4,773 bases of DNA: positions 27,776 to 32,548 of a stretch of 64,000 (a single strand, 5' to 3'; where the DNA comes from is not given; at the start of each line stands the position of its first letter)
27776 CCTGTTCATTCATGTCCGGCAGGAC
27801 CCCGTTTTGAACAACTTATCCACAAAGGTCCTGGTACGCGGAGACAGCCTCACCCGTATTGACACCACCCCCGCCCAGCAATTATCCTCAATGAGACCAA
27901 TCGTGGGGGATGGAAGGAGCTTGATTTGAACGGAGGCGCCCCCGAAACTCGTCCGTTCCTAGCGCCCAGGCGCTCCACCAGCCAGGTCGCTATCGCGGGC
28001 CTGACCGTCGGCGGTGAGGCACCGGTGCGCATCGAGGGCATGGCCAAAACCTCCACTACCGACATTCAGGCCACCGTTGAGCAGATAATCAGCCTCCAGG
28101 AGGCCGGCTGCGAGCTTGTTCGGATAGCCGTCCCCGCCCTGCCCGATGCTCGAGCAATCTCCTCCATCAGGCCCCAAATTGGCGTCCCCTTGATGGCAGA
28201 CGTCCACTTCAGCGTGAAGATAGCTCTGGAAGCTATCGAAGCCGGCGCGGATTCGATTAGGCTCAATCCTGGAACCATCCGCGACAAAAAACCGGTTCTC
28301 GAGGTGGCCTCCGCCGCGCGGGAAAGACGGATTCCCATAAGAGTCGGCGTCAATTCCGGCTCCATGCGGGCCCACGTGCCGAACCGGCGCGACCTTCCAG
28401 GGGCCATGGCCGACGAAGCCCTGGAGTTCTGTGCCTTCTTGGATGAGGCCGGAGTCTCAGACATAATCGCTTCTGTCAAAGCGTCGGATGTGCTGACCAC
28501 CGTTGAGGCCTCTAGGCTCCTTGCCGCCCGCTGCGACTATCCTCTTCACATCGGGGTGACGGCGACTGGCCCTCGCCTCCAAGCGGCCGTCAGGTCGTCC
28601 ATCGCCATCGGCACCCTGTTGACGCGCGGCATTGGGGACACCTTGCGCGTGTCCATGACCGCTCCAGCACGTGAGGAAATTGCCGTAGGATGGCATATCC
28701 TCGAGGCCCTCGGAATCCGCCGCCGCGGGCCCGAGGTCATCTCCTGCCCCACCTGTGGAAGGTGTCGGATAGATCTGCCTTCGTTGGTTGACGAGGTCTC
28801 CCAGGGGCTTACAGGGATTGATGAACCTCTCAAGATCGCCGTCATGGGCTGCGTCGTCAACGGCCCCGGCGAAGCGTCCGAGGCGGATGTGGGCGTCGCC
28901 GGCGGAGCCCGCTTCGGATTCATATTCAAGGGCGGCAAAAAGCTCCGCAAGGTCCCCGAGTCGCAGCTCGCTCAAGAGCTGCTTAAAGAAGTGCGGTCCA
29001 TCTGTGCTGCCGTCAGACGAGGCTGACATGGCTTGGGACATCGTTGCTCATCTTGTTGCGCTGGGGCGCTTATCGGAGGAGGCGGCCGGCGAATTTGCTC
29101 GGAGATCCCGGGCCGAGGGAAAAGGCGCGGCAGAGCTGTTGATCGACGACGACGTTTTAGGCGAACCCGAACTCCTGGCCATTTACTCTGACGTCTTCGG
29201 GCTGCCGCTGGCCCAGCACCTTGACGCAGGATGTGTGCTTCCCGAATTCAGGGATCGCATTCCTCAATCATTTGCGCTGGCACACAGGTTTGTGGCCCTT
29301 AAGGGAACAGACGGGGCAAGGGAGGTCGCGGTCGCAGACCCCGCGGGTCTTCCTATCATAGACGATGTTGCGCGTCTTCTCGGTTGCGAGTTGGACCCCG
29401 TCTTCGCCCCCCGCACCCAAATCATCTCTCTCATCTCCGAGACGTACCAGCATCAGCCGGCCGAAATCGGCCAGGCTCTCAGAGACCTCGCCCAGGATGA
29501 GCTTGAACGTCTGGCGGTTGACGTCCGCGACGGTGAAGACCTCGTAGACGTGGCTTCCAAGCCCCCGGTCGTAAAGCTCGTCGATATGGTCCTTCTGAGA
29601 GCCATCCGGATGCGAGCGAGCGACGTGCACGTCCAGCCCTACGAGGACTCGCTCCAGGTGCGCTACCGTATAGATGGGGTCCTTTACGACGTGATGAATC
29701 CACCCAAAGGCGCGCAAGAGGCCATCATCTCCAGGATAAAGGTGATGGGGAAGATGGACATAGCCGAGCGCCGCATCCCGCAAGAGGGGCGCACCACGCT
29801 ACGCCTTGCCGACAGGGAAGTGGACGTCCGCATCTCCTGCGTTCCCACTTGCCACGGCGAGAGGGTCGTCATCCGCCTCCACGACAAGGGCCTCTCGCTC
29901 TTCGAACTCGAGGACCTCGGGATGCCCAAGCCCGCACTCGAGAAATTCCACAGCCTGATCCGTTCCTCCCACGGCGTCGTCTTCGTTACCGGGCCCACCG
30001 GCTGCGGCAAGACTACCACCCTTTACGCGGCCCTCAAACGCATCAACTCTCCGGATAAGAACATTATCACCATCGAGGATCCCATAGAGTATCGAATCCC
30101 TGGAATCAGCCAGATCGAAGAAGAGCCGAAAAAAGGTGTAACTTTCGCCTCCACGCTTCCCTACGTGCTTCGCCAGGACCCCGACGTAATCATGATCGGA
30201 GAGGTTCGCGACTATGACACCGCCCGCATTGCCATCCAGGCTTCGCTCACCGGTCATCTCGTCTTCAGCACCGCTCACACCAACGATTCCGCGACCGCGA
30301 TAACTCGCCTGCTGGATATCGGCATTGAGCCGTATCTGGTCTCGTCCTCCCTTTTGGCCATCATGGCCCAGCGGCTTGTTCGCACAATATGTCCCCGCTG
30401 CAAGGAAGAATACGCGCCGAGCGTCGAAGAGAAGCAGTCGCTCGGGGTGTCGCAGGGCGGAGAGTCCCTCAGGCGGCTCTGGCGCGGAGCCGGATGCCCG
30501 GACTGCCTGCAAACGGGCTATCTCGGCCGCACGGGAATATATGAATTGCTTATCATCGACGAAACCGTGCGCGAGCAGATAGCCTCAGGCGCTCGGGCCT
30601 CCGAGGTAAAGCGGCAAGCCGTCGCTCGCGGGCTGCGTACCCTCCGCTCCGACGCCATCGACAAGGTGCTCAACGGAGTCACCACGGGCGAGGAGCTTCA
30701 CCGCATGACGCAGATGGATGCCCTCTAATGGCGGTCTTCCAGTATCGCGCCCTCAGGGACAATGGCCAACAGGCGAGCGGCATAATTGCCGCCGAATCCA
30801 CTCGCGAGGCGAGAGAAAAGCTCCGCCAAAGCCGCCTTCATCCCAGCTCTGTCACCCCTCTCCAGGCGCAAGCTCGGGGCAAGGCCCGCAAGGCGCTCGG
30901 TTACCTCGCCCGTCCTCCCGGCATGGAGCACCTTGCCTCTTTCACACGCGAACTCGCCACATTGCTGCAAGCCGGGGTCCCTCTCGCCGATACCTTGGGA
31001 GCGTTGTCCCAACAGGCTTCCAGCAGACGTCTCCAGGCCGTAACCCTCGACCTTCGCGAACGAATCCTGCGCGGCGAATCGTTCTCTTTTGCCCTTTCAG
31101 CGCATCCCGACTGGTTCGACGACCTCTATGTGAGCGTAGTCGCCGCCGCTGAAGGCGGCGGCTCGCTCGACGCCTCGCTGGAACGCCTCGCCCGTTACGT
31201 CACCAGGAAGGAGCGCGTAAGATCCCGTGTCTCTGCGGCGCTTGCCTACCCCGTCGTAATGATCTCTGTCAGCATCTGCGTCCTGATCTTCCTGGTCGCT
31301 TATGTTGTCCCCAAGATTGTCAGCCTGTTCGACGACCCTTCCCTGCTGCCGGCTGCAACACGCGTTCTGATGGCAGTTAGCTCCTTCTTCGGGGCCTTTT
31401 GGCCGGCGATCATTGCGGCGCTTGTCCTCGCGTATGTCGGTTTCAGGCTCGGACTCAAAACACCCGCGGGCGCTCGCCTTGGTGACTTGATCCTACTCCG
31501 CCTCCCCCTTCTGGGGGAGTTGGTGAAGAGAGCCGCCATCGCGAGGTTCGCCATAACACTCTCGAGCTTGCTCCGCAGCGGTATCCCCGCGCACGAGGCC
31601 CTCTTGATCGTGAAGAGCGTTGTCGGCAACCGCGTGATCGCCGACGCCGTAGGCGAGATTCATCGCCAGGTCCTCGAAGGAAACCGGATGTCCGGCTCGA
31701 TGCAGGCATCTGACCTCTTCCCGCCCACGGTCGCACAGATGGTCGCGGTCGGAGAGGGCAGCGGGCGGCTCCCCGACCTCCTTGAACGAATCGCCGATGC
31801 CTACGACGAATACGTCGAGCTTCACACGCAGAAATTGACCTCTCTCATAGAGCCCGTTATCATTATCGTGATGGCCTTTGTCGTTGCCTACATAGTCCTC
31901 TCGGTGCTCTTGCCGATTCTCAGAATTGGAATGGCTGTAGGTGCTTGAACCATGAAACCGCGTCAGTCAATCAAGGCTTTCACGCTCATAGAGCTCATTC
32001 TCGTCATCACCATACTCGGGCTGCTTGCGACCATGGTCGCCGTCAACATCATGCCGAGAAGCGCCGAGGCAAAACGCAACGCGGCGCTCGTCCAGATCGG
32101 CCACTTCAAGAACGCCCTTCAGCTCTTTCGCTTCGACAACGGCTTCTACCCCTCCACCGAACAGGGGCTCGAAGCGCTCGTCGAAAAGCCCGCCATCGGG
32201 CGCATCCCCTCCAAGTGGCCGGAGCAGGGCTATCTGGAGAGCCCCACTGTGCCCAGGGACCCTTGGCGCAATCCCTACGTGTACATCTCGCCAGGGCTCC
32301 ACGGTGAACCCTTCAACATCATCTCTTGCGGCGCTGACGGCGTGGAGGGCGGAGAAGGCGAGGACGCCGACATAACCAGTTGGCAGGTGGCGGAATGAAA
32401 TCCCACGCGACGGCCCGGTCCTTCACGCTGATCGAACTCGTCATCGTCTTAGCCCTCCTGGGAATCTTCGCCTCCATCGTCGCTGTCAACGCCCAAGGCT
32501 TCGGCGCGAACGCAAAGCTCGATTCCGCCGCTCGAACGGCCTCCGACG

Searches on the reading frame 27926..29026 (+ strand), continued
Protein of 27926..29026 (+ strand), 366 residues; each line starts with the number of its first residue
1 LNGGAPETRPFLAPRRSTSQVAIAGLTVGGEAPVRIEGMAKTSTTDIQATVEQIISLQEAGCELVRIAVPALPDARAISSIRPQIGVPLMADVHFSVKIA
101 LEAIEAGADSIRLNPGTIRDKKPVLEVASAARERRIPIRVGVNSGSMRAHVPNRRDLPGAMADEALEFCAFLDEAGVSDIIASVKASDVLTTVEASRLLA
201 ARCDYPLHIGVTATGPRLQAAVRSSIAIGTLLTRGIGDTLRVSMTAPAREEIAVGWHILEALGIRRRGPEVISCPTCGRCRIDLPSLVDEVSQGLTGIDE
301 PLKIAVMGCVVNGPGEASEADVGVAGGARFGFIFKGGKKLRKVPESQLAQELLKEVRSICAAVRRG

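Call 26: find_encoding_contigs(protein=P0005, flank=4000, max_places=2)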
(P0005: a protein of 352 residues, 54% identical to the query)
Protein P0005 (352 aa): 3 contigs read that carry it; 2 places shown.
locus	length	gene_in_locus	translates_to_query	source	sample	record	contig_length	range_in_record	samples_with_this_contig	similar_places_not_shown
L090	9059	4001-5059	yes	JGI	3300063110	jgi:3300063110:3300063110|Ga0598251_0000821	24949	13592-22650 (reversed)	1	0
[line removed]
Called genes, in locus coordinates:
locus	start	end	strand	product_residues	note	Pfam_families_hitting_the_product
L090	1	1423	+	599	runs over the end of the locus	PF02225:PA (weak), PF04389:Peptidase_M28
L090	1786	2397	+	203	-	PF04542:Sigma70_r2, PF08281:Sigma70_r4_2, PF04545:Sigma70_r4 (weak)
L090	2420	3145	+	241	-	PF13490:zf-HC2 (weak), PF04773:FecR (weak)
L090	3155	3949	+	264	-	-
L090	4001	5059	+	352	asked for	PF04551:GcpE, PF26540:GcpE_C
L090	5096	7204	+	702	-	PF21305:type_II_gspD_N0, PF03958:Secretin_N, PF00263:Secretin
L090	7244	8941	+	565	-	PF05157:MshEN, PF00437:T2SSE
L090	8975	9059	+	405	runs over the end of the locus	PF28597:T2SSF_N, PF00482:T2SSF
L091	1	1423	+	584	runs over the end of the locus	?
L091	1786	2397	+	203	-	PF04542:Sigma70_r2, PF08281:Sigma70_r4_2, PF04545:Sigma70_r4 (weak)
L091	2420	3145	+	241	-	PF13490:zf-HC2 (weak), PF04773:FecR (weak)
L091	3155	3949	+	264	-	-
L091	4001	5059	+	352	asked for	PF04551:GcpE, PF26540:GcpE_C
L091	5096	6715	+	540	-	?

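Call 27: find_encoding_contigs(protein=P0006, flank=4000, max_places=3)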
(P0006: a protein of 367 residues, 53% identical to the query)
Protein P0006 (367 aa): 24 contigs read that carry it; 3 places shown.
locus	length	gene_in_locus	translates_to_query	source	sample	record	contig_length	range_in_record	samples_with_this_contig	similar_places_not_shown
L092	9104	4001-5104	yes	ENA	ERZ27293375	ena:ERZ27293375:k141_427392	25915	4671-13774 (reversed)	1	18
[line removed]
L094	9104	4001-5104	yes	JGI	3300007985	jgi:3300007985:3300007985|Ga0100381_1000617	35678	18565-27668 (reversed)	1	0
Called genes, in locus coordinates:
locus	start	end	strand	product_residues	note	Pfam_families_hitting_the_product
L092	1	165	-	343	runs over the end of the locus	PF03054:tRNA_Me_trans, PF20259:tRNA_Me_trans_M, PF20258:tRNA_Me_trans_C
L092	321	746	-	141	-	PF09383:NIL, PF13183:Fer4_8 (faint), PF00037:Fer4 (weak), PF13237:Fer4_10, PF14697:Fer4_21, PF12838:Fer4_7, PF13187:Fer4_9, PF00037:Fer4 (weak), +4 more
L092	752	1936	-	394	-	PF00155:Aminotran_1_2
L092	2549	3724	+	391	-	PF00365:PFK, PF01513:NAD_kinase (faint)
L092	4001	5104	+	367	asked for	PF04551:GcpE, PF26540:GcpE_C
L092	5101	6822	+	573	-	PF00587:tRNA-synt_2b, PF04073:tRNA_edit, PF03129:HGTP_anticodon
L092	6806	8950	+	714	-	PF01966:HD, PF13328:HD_4, PF04607:RelA_SpoT, PF02824:TGS, PF19296:RelA_AH, PF28438:RelA_RIS, PF01842:ACT, PF13291:ACT_4, +1 more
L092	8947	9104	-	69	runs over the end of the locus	PF00830:Ribosomal_L28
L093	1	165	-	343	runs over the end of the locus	PF02540:NAD_synthase (faint), PF03054:tRNA_Me_trans, PF20259:tRNA_Me_trans_M, PF20258:tRNA_Me_trans_C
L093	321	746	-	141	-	PF09383:NIL, PF13183:Fer4_8 (faint), PF00037:Fer4 (weak), PF13237:Fer4_10, PF14697:Fer4_21, PF12838:Fer4_7, PF13187:Fer4_9, PF00037:Fer4 (weak), +4 more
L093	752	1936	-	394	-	PF00155:Aminotran_1_2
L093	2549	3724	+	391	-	PF00365:PFK, PF01513:NAD_kinase (faint)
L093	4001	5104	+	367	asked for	PF04551:GcpE, PF26540:GcpE_C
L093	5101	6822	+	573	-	PF00587:tRNA-synt_2b, PF04073:tRNA_edit, PF03129:HGTP_anticodon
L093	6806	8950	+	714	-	PF01966:HD, PF13328:HD_4, PF04607:RelA_SpoT, PF02824:TGS, PF19296:RelA_AH, PF28438:RelA_RIS, PF01842:ACT, PF13291:ACT_4, +1 more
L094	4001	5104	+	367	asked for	PF04551:GcpE, PF26540:GcpE_C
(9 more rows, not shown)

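Call 33: list_cluster_members(proteins=[P0003, P0001])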
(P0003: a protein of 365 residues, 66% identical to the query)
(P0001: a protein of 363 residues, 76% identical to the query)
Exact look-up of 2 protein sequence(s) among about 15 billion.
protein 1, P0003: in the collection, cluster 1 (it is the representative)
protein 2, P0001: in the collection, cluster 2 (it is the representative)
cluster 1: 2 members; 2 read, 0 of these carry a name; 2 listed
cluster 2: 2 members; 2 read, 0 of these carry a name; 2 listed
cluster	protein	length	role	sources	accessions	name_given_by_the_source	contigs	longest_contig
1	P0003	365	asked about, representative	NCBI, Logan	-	-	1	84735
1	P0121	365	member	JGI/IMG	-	-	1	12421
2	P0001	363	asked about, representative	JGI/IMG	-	-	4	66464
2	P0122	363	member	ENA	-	-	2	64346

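Call 34: find_encoding_contigs(protein=P0121, flank=5000, max_places=2)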
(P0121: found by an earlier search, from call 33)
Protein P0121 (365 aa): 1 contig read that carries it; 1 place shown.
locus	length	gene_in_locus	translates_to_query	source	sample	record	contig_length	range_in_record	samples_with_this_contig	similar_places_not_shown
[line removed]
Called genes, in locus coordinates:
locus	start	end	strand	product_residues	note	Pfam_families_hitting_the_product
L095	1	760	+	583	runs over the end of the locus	PF06480:FtsH_ext (faint), PF00004:AAA, PF17862:AAA_lid_3, PF01434:Peptidase_M41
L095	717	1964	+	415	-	PF00809:Pterin_bind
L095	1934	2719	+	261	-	PF02457:DAC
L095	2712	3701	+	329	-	PF07949:YbbR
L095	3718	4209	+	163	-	PF03740:PdxJ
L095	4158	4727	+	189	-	PF01227:GTP_cyclohydroI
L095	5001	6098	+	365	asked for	PF04551:GcpE, PF26540:GcpE_C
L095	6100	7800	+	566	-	PF05157:MshEN, PF00437:T2SSE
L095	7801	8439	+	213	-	?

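Call 35: find_encoding_contigs(protein=P0122, flank=5000, max_places=2)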
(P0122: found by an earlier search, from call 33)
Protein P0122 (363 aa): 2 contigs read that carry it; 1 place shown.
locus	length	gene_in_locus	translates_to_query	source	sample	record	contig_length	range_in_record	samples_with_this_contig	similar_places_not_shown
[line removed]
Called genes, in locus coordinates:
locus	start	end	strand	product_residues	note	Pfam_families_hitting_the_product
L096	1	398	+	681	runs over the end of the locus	PF06480:FtsH_ext (faint), PF06068:TIP49 (faint), PF00004:AAA, PF07728:AAA_5 (weak), PF17862:AAA_lid_3, PF01434:Peptidase_M41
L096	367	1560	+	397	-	PF00809:Pterin_bind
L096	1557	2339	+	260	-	PF19293:CdaA_N (weak), PF02457:DAC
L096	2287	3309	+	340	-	PF07949:YbbR (weak)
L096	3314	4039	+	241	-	PF03740:PdxJ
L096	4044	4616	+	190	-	PF01227:GTP_cyclohydroI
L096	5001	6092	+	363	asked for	PF04551:GcpE, PF26540:GcpE_C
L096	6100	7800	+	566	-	PF05157:MshEN, PF00437:T2SSE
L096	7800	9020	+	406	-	PF28597:T2SSF_N, PF00482:T2SSF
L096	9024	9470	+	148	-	PF07963:N_methyl (weak), PF08334:T2SSG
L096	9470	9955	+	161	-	-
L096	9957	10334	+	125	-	-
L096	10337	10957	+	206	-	-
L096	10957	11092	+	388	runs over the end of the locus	PF02670:DXP_reductoisom, PF08436:DXP_redisom_C, PF13288:DXPR_C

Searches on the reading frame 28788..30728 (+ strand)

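Call 11: search_protein_families(library=pfam, proteins=[window:28788-30728:+])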
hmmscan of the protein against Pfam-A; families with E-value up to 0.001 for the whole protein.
window:28788-30728:+ (646 aa): 5 families
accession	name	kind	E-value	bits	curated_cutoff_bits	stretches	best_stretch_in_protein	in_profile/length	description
PF00437.27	T2SSE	-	1.8e-128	428.7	24.9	1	257-639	4-370/370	Type II/IV secretion system protein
PF05157.20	MshEN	-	2.5e-13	50.2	23.1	1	139-224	3-88/90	MshEN domain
PF25199.1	nSTAND_NTPase5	-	0.00013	22.3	34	1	393-447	39-94/145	Novel STAND NTPase 5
PF13604.12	AAA_30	-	0.00028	21.1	27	0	388-422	11-45/191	AAA domain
PF13191.12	AAA_16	-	0.00085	20.3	32.6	0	390-422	19-51/167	AAA ATPase domain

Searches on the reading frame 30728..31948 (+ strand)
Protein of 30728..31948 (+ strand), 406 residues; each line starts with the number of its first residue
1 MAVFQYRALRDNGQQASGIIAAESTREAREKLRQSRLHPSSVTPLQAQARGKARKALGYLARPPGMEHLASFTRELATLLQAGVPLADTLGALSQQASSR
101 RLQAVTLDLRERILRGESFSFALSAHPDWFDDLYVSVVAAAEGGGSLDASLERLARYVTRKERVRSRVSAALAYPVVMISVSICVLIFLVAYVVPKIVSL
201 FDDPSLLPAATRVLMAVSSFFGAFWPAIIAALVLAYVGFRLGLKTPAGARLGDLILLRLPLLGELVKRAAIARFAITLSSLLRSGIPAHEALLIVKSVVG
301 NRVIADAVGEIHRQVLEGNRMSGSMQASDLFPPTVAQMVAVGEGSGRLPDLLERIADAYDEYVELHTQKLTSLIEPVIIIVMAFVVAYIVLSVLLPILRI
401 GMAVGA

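Call 11: search_protein_families(library=pfam, proteins=[window:30728-31948:+])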
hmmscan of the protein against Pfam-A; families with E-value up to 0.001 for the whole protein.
window:30728-31948:+ (406 aa): 1 family
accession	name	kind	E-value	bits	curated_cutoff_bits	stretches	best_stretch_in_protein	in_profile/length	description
PF00482.28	T2SSF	-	1.7e-60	202.9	25.2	2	72-195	1-125/125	Type II secretion system (T2SS), protein F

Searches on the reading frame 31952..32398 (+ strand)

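Call 11: search_protein_families(library=pfam, proteins=[window:31952-32398:+])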
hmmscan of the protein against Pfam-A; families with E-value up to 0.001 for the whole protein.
window:31952-32398:+ (148 aa): 2 families
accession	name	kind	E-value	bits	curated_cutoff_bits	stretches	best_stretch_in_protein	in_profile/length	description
PF08334.16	T2SSG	-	4.4e-38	130.1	21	1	32-144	1-108/108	Type II secretion system (T2SS), protein G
PF07963.17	N_methyl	-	6.8e-06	25.9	21.2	1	7-29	4-26/27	Prokaryotic N-terminal methylation motif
